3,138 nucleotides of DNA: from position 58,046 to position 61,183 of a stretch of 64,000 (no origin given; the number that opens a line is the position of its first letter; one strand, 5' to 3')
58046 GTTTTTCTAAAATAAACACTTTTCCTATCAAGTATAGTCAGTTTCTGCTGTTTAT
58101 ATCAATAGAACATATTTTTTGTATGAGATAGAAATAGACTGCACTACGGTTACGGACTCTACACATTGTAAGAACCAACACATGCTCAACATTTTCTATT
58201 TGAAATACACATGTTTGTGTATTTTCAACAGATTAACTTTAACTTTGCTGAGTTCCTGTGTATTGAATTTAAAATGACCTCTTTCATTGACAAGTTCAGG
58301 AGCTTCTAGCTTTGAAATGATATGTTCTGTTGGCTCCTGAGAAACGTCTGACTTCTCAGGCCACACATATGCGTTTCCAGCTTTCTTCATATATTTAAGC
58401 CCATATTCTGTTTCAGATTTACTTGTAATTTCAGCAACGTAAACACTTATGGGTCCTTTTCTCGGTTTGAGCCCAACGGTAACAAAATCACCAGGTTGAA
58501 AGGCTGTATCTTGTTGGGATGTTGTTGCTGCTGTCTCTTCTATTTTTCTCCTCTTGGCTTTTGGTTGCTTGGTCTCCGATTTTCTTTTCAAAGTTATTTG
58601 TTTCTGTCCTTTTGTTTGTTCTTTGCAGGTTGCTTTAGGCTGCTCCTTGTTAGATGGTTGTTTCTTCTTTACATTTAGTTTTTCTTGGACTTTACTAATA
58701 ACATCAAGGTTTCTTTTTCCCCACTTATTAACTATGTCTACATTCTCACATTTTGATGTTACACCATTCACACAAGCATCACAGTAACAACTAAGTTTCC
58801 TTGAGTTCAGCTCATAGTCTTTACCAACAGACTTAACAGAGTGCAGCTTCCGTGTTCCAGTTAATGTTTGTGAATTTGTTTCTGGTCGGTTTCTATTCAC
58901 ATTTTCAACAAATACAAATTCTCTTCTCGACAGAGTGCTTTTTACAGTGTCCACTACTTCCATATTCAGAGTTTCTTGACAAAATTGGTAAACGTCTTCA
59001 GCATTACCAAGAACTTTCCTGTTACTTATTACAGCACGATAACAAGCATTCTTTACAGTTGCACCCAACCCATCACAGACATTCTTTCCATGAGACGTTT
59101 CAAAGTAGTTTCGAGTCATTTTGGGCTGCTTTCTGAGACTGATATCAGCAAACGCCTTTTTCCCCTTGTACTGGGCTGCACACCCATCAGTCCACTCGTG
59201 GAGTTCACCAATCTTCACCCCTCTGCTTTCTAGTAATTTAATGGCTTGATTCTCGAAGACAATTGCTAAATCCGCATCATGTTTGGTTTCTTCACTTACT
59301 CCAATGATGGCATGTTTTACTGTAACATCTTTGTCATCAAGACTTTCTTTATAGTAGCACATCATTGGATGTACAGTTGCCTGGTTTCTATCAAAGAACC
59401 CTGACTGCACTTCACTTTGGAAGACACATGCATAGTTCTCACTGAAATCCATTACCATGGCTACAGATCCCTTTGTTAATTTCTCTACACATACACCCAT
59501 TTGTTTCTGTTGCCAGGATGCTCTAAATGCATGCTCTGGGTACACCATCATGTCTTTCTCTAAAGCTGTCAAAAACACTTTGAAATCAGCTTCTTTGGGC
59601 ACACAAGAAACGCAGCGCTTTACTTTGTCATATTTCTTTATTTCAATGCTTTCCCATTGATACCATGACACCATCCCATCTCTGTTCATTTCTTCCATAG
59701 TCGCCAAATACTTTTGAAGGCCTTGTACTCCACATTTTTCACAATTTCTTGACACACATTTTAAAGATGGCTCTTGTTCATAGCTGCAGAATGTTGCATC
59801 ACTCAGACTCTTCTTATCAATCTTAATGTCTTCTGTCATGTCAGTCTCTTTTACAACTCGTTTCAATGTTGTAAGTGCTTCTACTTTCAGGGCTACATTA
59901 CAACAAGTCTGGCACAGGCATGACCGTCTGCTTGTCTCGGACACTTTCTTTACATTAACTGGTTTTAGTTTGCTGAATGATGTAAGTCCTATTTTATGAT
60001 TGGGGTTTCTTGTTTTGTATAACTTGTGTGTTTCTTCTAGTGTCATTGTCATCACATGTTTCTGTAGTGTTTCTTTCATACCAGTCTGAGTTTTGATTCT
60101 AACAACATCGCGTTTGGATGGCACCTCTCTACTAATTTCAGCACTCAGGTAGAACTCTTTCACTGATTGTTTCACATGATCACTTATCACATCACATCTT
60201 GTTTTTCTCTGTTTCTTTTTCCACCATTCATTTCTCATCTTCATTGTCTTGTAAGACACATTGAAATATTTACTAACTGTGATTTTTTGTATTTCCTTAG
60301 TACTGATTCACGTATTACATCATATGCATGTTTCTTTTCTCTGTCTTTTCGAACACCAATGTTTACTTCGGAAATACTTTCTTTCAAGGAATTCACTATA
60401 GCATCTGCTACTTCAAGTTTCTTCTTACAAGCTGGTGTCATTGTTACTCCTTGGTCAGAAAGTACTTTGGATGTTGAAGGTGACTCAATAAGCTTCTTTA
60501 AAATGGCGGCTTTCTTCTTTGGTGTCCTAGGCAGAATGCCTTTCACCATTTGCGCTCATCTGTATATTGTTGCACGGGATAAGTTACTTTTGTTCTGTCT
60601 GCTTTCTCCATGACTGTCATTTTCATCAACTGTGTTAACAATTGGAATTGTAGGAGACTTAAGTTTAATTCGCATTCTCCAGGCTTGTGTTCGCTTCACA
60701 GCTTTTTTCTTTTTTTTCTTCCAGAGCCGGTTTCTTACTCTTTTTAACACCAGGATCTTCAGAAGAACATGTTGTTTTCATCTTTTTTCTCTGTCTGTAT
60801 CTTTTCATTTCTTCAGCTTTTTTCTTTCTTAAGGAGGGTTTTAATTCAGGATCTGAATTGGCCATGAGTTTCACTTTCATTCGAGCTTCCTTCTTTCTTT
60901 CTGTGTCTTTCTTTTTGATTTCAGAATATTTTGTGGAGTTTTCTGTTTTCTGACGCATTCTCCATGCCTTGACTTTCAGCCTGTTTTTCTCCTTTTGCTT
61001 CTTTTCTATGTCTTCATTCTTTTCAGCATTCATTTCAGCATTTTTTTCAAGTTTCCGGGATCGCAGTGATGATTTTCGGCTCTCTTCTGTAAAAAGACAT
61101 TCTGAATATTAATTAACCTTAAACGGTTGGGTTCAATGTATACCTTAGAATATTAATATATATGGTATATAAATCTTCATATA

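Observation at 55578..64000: Large transposon-like unit: inverted ~190-bp tandem arrays flank an intron-containing transposase-like gene and a PHD-finger gene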

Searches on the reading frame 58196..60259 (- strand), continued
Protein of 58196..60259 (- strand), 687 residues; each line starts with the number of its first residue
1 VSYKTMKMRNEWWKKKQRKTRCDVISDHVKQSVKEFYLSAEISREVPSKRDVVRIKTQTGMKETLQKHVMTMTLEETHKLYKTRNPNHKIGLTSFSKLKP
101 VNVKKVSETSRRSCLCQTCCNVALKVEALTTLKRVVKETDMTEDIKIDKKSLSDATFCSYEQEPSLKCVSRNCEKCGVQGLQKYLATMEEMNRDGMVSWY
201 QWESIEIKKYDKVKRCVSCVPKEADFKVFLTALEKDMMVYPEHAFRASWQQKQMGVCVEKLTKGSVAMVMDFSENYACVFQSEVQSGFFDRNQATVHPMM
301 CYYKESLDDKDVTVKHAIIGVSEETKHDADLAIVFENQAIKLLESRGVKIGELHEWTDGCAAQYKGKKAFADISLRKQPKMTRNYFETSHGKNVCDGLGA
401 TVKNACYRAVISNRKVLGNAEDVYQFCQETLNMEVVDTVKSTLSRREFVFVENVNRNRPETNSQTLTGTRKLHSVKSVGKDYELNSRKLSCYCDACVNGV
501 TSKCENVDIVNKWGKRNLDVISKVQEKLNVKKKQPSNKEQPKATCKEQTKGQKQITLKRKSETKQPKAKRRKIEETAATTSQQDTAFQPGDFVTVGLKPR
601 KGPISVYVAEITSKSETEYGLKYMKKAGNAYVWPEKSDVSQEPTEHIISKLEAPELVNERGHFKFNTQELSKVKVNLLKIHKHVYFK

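Call 99: find_encoding_contigs(protein=P0249, flank=10000, max_places=10)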
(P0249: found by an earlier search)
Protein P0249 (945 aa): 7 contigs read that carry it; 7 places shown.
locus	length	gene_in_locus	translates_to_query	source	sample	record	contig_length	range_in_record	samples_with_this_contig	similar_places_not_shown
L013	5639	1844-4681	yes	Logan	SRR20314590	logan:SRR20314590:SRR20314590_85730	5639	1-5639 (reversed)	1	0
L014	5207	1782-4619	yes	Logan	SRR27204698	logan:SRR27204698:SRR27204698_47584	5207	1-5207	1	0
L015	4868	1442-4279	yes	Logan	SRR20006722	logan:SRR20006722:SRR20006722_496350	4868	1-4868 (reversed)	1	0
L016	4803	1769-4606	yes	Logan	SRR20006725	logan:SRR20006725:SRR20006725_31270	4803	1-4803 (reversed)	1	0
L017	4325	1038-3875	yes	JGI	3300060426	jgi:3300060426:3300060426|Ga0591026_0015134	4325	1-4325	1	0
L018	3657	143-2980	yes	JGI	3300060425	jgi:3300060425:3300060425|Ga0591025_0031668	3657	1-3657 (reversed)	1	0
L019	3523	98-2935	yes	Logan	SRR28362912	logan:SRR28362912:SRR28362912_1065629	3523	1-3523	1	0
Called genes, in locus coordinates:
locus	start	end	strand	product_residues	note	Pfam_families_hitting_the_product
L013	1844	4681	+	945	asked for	-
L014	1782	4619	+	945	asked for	-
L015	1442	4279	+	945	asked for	-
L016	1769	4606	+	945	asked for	-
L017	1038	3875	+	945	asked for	-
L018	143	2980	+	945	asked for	-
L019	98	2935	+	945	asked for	-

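Call 114: search_protein_families(library=pfam, proteins=[P0250], max_evalue=1)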
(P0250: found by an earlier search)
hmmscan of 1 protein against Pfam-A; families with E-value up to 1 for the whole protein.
P0250 (976 aa): 0 families

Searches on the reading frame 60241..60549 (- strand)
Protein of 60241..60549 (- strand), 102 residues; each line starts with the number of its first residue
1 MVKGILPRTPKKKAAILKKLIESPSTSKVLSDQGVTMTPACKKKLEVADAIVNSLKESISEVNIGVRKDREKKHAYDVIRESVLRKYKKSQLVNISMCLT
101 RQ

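Call 4: search_protein_families(library=pfam, proteins=[window:60241-60549:-], max_evalue=1)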
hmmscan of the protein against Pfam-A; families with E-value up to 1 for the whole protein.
window:60241-60549:- (102 aa): 2 families
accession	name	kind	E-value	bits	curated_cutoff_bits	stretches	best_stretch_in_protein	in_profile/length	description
PF17034.11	zinc_ribbon_16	-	0.0042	17.7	27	1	3-78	6-77/125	Zinc-ribbon like family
PF25370.1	HTH_74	-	0.11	12.9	25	0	48-64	8-25/41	HTH three-helical bundle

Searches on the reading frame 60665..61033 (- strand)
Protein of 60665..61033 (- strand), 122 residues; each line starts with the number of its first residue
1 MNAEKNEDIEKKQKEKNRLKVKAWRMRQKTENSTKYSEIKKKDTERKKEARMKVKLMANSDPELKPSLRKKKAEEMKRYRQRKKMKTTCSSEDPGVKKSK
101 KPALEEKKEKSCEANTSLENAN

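Call 4: search_protein_families(library=pfam, proteins=[window:60665-61033:-], max_evalue=1)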
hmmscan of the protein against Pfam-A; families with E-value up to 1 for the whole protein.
window:60665-61033:- (122 aa): 1 family
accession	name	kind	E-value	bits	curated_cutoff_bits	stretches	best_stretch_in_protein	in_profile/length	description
PF00511.22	PPV_E2_C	-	0.18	12.4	25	1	18-56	16-54/80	E2 (early) protein, C terminal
